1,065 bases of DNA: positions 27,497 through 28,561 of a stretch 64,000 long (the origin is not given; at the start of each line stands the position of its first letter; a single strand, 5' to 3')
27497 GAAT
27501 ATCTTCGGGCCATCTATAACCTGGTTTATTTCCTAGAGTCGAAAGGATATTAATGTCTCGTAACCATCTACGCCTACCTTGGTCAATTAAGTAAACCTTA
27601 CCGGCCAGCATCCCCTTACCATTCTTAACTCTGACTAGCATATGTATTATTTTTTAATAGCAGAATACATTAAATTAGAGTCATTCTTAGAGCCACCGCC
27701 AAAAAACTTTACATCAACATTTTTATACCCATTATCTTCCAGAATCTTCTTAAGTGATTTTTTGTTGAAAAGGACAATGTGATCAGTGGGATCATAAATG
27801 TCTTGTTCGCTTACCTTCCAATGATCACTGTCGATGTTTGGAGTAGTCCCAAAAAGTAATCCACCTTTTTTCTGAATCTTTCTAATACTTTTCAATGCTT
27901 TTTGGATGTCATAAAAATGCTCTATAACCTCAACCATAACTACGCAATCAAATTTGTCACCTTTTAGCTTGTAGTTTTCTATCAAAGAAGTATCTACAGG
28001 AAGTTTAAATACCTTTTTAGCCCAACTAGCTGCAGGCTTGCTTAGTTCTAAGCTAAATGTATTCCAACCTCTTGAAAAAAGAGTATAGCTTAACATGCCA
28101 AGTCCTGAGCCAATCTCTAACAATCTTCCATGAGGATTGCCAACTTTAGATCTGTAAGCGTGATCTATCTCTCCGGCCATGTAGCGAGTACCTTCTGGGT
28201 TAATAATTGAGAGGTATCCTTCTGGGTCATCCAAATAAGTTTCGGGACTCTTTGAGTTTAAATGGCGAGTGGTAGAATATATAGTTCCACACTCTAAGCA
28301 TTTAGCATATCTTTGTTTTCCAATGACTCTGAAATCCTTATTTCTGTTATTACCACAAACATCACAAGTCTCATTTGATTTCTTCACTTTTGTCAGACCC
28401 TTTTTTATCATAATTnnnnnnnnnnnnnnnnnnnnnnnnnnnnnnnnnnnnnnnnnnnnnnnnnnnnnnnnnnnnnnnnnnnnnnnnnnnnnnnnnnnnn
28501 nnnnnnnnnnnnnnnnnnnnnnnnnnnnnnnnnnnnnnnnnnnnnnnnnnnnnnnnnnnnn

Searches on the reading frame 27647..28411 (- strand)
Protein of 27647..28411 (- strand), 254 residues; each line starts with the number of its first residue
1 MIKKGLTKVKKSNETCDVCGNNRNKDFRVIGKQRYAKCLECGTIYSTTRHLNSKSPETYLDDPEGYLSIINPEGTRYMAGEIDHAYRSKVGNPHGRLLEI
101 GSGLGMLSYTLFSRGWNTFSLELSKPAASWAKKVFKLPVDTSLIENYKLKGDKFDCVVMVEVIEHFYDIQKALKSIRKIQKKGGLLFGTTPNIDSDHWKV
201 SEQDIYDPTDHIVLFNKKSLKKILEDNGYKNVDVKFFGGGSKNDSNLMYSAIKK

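Call 32: find_encoding_contigs(protein=window:27647-28411:-, flank=10000, max_places=4)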
Protein window:27647-28411:- (254 aa): 8 contigs read that carry it; 4 places shown.
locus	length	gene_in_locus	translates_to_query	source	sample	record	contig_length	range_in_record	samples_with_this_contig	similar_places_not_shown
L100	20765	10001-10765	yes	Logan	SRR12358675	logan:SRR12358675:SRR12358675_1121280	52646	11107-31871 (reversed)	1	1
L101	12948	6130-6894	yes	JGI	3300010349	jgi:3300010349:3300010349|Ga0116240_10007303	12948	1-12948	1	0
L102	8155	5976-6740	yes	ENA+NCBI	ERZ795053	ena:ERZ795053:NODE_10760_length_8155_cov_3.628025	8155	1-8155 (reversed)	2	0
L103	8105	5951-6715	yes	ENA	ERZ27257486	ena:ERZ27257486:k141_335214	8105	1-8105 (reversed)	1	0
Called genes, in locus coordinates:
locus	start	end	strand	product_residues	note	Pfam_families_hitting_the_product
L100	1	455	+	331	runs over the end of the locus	PF01073:3Beta_HSD, PF01370:Epimerase, PF02719:Polysacc_synt_2, PF04321:RmlD_sub_bind, PF07993:NAD_binding_4, PF13460:NAD_binding_10 (weak), PF16363:GDP_Man_Dehyd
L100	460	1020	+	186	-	PF00908:dTDP_sugar_isom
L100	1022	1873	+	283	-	PF01370:Epimerase, PF04321:RmlD_sub_bind, PF07993:NAD_binding_4, PF16363:GDP_Man_Dehyd, PF02719:Polysacc_synt_2 (weak)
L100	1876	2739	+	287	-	PF00483:NTP_transferase, PF12804:NTP_transf_3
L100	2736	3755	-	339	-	PF00535:Glycos_transf_2, PF13641:Glyco_tranf_2_3, PF13632:Glyco_trans_2_3 (weak)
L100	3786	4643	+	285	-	PF01061:ABC2_membrane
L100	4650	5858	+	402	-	PF00005:ABC_tran, PF13304:AAA_21 (faint), PF14524:Wzt_C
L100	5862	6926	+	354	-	PF13489:Methyltransf_23 (weak)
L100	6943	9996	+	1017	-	PF00535:Glycos_transf_2, PF10111:Glyco_tranf_2_2 (weak), PF21374:WsaF_N (faint), PF00534:Glycos_transf_1, PF13692:Glyco_trans_1_4, PF22772:WsaF_C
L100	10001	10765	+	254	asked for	PF13489:Methyltransf_23, PF13847:Methyltransf_31 (weak), PF08241:Methyltransf_11, PF08242:Methyltransf_12, PF13649:Methyltransf_25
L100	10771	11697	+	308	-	PF13489:Methyltransf_23, PF08241:Methyltransf_11 (weak)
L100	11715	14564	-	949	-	-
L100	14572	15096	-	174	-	-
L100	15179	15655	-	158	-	-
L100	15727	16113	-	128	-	PF16320:Ribosomal_L12_N, PF00542:Ribosomal_L12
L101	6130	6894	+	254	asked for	PF13489:Methyltransf_23, PF13847:Methyltransf_31 (weak), PF08241:Methyltransf_11, PF08242:Methyltransf_12, PF13649:Methyltransf_25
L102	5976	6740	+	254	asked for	PF13489:Methyltransf_23, PF13847:Methyltransf_31 (weak), PF08241:Methyltransf_11, PF08242:Methyltransf_12, PF13649:Methyltransf_25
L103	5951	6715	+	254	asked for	PF13489:Methyltransf_23, PF13847:Methyltransf_31 (weak), PF08241:Methyltransf_11, PF08242:Methyltransf_12, PF13649:Methyltransf_25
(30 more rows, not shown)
